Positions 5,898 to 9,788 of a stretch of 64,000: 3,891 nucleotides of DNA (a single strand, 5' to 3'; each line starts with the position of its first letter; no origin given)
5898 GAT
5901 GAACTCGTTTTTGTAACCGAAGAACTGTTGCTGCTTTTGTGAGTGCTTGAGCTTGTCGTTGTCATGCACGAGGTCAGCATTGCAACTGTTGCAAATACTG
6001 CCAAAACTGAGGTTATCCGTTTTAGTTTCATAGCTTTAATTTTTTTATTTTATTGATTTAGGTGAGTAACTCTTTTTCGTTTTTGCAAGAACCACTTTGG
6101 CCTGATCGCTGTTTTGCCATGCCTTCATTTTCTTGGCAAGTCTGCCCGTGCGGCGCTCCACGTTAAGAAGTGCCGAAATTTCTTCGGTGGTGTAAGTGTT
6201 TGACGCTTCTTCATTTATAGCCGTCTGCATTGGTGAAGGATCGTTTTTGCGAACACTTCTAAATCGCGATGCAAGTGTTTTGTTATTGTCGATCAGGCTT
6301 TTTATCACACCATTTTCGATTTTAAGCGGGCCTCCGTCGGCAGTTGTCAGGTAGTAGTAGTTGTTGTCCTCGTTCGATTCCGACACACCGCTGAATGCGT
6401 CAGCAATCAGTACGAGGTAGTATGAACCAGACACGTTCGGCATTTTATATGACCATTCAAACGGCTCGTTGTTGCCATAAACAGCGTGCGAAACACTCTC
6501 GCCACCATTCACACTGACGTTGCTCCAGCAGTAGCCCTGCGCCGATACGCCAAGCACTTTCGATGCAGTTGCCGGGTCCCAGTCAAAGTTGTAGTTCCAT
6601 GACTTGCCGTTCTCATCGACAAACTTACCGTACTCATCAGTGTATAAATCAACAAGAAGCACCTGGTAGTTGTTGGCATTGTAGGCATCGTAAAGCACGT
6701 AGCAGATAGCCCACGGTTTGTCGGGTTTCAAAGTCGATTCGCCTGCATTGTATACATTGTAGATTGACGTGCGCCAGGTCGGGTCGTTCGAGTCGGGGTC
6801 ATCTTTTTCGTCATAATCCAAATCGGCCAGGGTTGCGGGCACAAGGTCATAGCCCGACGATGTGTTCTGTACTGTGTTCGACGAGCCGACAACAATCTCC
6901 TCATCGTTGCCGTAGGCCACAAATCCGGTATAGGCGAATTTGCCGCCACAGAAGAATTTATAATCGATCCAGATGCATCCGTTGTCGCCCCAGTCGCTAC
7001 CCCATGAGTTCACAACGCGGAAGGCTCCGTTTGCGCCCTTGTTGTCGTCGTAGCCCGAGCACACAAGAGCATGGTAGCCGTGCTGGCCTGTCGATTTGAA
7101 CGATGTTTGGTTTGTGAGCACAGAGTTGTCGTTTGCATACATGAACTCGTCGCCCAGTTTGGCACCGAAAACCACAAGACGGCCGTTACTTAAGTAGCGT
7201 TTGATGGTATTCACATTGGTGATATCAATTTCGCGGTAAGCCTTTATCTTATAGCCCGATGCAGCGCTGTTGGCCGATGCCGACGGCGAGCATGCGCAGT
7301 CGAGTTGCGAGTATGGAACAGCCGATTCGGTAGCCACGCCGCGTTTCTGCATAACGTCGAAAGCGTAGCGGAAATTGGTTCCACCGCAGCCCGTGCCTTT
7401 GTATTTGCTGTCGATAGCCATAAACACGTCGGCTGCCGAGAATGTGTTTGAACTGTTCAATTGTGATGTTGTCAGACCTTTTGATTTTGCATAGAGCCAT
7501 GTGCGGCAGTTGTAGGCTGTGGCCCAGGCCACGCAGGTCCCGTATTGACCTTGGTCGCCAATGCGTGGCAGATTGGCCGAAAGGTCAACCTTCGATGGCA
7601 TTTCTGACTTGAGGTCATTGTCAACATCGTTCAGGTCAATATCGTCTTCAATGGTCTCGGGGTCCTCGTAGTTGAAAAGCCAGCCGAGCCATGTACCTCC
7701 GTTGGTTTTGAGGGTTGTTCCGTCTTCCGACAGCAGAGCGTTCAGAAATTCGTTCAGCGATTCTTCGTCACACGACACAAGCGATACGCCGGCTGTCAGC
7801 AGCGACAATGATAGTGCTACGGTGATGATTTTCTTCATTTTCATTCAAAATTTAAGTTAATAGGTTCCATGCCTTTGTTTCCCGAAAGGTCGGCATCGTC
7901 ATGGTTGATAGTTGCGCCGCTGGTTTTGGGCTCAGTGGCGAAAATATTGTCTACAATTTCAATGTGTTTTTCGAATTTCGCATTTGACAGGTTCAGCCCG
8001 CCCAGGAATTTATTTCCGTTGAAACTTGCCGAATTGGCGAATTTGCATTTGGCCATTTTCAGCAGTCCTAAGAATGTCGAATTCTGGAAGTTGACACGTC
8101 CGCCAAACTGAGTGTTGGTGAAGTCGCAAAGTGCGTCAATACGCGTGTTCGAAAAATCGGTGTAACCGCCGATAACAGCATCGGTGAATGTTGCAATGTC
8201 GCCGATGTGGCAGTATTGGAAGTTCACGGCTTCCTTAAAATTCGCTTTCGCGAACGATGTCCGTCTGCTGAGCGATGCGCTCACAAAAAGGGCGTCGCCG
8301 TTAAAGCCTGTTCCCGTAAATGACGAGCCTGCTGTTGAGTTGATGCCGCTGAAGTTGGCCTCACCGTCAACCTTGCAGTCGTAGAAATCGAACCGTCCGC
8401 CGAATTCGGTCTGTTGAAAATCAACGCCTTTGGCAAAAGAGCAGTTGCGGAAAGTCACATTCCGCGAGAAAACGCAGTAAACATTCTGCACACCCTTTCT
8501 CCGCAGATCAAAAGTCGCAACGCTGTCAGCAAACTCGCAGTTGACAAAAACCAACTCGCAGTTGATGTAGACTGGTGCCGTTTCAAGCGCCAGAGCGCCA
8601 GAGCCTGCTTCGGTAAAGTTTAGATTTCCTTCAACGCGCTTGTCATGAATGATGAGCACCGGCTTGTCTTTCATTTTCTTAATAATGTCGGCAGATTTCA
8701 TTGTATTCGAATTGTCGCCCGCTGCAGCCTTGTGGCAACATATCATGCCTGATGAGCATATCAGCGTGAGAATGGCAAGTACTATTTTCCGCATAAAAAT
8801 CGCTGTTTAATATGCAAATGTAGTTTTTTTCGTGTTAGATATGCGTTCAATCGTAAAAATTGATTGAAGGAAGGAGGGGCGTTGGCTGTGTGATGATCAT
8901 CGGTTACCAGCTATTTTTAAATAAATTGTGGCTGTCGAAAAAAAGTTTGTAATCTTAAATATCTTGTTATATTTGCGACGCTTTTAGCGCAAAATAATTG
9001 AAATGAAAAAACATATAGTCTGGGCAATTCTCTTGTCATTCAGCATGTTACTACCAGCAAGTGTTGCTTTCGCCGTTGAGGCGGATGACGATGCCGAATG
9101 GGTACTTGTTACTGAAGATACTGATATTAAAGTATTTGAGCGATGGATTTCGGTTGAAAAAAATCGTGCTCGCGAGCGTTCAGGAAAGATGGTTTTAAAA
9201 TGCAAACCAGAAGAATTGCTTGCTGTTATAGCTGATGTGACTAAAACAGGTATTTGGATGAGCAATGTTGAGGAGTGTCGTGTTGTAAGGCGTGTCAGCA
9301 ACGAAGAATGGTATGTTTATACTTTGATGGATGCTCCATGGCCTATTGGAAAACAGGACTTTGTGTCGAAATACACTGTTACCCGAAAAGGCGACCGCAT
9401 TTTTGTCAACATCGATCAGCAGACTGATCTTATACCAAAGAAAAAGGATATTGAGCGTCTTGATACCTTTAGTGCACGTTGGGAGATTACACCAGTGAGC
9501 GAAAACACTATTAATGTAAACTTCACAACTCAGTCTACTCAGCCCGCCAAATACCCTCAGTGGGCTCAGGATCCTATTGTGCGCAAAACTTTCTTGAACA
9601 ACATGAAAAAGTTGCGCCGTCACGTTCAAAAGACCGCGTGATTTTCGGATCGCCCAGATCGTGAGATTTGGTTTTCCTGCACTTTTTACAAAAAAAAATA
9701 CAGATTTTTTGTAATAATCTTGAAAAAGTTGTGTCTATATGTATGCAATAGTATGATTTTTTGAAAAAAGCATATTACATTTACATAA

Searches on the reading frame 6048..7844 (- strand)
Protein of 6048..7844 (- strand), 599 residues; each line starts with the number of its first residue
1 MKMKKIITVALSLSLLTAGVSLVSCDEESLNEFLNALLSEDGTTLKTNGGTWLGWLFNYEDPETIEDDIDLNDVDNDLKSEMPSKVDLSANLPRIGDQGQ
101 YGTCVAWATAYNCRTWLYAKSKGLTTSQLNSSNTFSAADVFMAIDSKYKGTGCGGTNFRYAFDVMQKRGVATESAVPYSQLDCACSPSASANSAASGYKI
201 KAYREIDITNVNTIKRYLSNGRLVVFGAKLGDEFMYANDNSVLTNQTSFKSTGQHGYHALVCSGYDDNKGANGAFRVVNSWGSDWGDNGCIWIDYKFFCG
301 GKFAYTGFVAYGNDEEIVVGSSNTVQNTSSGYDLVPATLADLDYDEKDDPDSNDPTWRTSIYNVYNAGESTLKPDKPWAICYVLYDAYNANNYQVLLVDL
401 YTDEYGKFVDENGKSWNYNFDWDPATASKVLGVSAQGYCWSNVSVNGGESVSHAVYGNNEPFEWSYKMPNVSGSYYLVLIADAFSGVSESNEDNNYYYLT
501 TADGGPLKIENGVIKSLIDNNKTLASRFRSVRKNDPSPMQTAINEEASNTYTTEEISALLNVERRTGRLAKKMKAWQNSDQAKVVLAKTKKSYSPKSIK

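Call 10: search_protein_families(library=pfam, proteins=[window:6048-7844:-], max_evalue=0.001)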
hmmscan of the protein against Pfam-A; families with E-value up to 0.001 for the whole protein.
window:6048-7844:- (599 aa): 1 family
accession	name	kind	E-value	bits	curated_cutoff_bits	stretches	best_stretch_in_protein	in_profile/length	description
PF00112.29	Peptidase_C1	-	1.6e-18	68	20.7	1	83-295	2-204/220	Papain family cysteine protease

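Call 83: search_protein_families(library=ncbifam, proteins=[window:6048-7844:-], max_evalue=0.001)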
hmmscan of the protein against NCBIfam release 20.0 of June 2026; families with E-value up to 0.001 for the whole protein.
window:6048-7844:- (599 aa): 0 families

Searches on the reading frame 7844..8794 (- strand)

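Call 10: search_protein_families(library=pfam, proteins=[window:7844-8794:-], max_evalue=0.001)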
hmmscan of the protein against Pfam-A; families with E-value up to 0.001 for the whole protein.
window:7844-8794:- (317 aa): 1 family
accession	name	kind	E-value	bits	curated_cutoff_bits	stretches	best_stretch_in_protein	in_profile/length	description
PF13576.12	Pentapeptide_3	-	9.7e-24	83.8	27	4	106-150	3-46/48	Pentapeptide repeats (9 copies)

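Call 83: search_protein_families(library=ncbifam, proteins=[window:7844-8794:-], max_evalue=0.001)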
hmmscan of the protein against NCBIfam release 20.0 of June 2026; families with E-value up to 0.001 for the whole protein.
window:7844-8794:- (317 aa): 0 families

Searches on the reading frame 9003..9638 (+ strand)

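Call 10: search_protein_families(library=pfam, proteins=[window:9003-9638:+], max_evalue=0.001)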
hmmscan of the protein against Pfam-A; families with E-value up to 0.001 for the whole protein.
window:9003-9638:+ (212 aa): 3 families
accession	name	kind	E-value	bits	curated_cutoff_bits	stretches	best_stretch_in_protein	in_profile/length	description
PF10604.15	Polyketide_cyc2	-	0.00015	22.5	27.4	1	64-203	9-132/142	Polyketide cyclase / dehydrase and lipid transport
PF01852.25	START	-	0.00043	20.1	22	1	65-210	52-203/207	START domain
PF03364.25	Polyketide_cyc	-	0.00063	20.4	23.4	0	68-195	4-116/126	Polyketide cyclase / dehydrase and lipid transport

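Call 83: search_protein_families(library=ncbifam, proteins=[window:9003-9638:+], max_evalue=0.001)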
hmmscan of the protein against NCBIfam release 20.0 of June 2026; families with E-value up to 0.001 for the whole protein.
window:9003-9638:+ (212 aa): 0 families
